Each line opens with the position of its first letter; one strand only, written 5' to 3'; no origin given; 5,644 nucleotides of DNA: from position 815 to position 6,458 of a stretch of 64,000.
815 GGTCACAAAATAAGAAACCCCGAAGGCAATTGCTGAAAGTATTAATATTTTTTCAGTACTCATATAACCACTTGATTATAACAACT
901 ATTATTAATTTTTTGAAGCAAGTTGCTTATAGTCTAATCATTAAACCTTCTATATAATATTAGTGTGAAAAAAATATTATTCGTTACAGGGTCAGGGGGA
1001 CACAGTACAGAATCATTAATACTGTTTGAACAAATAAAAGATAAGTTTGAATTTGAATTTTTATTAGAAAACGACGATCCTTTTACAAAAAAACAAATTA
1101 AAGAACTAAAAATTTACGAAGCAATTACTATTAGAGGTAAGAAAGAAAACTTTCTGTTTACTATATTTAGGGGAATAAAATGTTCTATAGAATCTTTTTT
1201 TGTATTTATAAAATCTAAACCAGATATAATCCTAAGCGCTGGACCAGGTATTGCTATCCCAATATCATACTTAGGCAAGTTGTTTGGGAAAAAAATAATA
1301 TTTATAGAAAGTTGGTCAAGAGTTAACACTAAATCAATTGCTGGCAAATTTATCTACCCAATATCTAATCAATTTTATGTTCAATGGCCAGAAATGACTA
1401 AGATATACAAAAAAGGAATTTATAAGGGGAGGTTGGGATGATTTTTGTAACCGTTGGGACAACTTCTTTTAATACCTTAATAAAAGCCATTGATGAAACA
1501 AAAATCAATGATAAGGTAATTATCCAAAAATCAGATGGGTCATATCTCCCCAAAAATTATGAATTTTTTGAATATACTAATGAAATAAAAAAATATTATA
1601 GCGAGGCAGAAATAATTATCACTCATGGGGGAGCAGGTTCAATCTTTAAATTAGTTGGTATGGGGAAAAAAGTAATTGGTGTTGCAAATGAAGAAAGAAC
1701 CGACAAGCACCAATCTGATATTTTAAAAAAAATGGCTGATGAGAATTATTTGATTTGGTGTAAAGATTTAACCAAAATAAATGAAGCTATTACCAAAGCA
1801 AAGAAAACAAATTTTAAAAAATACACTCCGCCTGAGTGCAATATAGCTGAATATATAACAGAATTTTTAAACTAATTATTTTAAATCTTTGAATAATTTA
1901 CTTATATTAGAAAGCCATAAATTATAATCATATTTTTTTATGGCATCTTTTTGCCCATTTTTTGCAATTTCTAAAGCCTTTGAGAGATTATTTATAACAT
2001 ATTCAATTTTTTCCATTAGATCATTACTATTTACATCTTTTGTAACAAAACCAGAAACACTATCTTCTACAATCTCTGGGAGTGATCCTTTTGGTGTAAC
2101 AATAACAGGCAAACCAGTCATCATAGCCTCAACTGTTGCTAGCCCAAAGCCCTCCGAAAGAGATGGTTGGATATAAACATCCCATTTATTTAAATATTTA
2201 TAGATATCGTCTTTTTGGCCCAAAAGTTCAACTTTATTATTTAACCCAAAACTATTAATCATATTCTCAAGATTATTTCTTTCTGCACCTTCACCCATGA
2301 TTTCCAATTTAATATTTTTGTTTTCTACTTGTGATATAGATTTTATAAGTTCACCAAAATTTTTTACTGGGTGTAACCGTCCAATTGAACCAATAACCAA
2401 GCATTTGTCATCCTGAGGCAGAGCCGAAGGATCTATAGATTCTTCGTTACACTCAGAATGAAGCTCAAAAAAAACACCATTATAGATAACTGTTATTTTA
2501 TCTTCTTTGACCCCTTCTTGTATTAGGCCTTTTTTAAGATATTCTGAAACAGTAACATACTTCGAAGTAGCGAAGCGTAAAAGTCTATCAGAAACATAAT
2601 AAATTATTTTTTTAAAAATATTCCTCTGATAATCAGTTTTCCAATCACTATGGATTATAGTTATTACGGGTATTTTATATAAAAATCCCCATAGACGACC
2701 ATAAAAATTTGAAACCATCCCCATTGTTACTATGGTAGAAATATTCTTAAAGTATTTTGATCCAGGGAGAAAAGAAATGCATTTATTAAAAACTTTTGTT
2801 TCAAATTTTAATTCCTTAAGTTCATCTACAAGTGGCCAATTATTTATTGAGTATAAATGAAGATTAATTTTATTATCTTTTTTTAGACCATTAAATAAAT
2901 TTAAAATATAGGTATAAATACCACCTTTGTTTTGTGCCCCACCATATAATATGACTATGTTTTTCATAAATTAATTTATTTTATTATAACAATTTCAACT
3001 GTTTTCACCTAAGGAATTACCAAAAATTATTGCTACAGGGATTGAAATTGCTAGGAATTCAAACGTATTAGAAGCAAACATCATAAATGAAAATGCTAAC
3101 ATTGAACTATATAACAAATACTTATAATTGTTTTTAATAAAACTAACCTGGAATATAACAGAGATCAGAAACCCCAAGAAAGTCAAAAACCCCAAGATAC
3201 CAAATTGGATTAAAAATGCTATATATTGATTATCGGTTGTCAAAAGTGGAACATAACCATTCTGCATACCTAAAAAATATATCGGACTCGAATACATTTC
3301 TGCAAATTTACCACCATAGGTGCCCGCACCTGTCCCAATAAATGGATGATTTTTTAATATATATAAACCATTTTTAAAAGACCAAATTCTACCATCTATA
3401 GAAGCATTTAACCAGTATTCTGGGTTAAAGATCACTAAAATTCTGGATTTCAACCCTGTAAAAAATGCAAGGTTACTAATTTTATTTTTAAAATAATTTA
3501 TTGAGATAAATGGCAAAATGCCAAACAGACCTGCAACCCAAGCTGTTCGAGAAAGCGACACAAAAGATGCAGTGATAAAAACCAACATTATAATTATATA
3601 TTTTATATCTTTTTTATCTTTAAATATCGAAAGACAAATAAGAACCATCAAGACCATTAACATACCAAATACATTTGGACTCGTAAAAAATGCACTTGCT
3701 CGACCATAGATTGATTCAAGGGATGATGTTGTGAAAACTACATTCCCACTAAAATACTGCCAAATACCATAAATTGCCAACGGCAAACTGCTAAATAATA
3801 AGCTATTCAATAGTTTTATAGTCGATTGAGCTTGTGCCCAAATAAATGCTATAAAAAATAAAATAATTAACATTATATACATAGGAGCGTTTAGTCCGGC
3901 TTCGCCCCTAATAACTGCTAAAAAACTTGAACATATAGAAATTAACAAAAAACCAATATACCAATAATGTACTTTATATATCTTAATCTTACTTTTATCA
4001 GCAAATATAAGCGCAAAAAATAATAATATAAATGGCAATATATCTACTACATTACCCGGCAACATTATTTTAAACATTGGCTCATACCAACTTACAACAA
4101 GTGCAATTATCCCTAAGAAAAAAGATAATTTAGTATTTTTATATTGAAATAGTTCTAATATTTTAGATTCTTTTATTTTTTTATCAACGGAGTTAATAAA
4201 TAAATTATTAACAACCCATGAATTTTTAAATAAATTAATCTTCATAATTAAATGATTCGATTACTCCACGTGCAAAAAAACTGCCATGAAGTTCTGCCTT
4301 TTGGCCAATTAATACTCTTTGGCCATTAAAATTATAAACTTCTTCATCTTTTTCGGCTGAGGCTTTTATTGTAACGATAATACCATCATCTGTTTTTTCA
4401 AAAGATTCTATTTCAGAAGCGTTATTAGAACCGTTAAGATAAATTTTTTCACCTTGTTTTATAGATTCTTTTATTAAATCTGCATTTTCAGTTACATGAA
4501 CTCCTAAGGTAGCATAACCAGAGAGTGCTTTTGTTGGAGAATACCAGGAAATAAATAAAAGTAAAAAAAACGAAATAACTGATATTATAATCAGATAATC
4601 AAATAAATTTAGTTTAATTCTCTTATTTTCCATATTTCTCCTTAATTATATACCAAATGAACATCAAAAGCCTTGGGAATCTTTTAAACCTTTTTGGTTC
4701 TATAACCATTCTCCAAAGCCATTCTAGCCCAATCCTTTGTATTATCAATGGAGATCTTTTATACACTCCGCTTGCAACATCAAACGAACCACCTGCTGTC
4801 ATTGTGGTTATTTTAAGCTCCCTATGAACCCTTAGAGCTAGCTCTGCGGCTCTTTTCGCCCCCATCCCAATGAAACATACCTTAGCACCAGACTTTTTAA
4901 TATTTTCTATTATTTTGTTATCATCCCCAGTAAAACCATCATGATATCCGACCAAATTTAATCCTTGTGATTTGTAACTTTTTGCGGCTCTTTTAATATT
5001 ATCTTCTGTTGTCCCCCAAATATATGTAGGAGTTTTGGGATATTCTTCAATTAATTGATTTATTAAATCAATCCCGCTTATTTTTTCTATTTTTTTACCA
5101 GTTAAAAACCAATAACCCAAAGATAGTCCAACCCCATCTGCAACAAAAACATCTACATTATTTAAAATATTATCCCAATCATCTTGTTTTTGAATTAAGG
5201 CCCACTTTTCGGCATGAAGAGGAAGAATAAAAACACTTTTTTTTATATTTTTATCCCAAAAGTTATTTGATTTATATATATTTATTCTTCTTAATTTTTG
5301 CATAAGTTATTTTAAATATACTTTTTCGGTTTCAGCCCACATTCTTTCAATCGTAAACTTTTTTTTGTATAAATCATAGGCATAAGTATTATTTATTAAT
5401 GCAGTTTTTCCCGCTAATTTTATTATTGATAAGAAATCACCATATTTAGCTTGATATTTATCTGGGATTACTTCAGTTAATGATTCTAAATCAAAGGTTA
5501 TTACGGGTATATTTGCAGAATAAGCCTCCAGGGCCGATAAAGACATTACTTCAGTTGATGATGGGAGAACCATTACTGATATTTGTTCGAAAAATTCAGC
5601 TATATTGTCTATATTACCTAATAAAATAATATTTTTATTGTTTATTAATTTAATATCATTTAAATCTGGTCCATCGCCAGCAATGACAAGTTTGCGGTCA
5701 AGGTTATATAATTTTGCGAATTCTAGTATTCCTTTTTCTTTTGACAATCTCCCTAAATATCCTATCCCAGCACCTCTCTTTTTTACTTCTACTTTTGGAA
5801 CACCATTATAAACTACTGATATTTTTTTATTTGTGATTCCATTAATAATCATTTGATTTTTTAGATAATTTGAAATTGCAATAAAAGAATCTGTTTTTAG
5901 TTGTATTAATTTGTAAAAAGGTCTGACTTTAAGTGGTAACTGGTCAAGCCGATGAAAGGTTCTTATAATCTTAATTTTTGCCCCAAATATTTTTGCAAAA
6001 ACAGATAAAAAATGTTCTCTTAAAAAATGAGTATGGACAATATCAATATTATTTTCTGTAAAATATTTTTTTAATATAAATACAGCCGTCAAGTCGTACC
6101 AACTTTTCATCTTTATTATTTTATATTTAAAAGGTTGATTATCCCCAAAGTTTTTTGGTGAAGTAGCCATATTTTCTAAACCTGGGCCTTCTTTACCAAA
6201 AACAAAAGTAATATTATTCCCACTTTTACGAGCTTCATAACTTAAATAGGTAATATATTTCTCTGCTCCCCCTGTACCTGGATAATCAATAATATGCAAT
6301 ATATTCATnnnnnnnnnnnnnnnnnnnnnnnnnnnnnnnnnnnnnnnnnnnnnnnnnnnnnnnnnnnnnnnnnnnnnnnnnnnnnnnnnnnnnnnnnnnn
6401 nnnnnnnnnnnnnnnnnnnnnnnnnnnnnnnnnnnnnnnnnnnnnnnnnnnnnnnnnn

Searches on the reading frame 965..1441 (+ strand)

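Call 24: search_protein_families(library=pfam, proteins=[window:965-1441:+], max_evalue=0.001)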
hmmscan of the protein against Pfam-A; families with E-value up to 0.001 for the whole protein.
window:965-1441:+ (158 aa): 1 family
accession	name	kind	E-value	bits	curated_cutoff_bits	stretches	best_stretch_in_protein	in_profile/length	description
PF08660.17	Alg14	-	3.6e-26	92.6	27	1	5-157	2-171/171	Oligosaccharide biosynthesis protein Alg14 like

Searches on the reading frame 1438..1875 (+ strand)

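Call 24: search_protein_families(library=pfam, proteins=[window:1438-1875:+], max_evalue=0.001)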
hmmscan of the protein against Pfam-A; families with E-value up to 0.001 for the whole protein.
window:1438-1875:+ (145 aa): 1 family
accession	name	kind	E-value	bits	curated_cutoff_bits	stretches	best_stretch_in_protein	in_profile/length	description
PF04101.22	Glyco_tran_28_C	-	4.8e-20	72.7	22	1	1-135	1-154/166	Glycosyltransferase family 28 C-terminal domain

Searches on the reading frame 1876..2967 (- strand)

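Call 23: search_protein_families(library=pfam, proteins=[window:1876-2967:-], max_evalue=0.001)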
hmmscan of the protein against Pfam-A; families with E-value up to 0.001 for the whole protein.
window:1876-2967:- (363 aa): 6 families
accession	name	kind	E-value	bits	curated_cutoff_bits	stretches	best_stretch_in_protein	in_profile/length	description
PF00534.26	Glycos_transf_1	-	6.1e-39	133.7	26.4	1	183-340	9-171/172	Glycosyl transferases group 1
PF13692.12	Glyco_trans_1_4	-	5.2e-31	108.3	27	1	191-327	3-142/142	Glycosyl transferases group 1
PF13439.12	Glyco_transf_4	-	2e-12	47.9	28.5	1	75-165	72-166/170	Glycosyltransferase Family 4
PF20706.3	GT4-conflict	-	9.1e-10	38.5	26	1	185-336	196-366/385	Family 4 Glycosyltransferase in conflict systems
PF13579.12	Glyco_trans_4_4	-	4e-07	31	29.7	1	78-164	74-158/158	Glycosyl transferase 4-like domain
PF13524.12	Glyco_trans_1_2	-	3.4e-05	24.3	25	1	251-352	36-139/144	Glycosyl transferase-like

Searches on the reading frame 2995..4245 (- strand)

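Call 23: search_protein_families(library=pfam, proteins=[window:2995-4245:-], max_evalue=0.001)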
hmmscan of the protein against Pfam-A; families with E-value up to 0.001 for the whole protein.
window:2995-4245:- (416 aa): 1 family
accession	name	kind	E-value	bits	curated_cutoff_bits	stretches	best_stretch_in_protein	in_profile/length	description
PF04932.20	Wzy_C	-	2.3e-10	40.9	31.7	1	219-357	2-149/149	O-Antigen ligase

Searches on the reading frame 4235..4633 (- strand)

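Call 23: search_protein_families(library=pfam, proteins=[window:4235-4633:-], max_evalue=0.001)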
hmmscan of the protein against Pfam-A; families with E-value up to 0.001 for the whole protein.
window:4235-4633:- (132 aa): 1 family
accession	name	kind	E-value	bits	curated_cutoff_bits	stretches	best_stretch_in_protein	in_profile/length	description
PF14221.11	DUF4330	-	0.0001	22.9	27.6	0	83-120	120-157/167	Domain of unknown function (DUF4330)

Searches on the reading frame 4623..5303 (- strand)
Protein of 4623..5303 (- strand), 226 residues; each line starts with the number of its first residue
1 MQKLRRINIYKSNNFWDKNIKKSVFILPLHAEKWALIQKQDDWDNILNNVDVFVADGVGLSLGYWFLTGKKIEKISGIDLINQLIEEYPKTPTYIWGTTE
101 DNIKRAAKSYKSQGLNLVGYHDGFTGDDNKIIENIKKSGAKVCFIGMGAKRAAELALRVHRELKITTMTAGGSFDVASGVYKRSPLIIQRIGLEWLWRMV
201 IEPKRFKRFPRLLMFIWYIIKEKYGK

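Call 23: search_protein_families(library=pfam, proteins=[window:4623-5303:-], max_evalue=0.001)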
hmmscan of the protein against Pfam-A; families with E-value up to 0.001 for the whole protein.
window:4623-5303:- (226 aa): 1 family
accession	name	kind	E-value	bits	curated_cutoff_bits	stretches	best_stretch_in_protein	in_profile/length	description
PF03808.19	Glyco_tran_WecG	-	7.4e-39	133.7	27.4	1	51-208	2-166/168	Glycosyl transferase WecG/TagA/CpsF family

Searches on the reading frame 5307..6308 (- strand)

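Call 23: search_protein_families(library=pfam, proteins=[window:5307-6308:-], max_evalue=0.001)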
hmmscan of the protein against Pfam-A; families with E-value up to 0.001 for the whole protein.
window:5307-6308:- (333 aa): 4 families
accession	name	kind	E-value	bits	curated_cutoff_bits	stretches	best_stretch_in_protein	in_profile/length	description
PF13439.12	Glyco_transf_4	-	9.2e-22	78.3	28.5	1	13-170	2-166/170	Glycosyltransferase Family 4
PF00534.26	Glycos_transf_1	-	4.1e-17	62.7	26.4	1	178-285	14-135/172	Glycosyl transferases group 1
PF13692.12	Glyco_trans_1_4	-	8.8e-17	62.1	27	1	182-284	4-118/142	Glycosyl transferases group 1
PF13579.12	Glyco_trans_4_4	-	0.0001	23.1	29.7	1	13-169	1-158/158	Glycosyl transferase 4-like domain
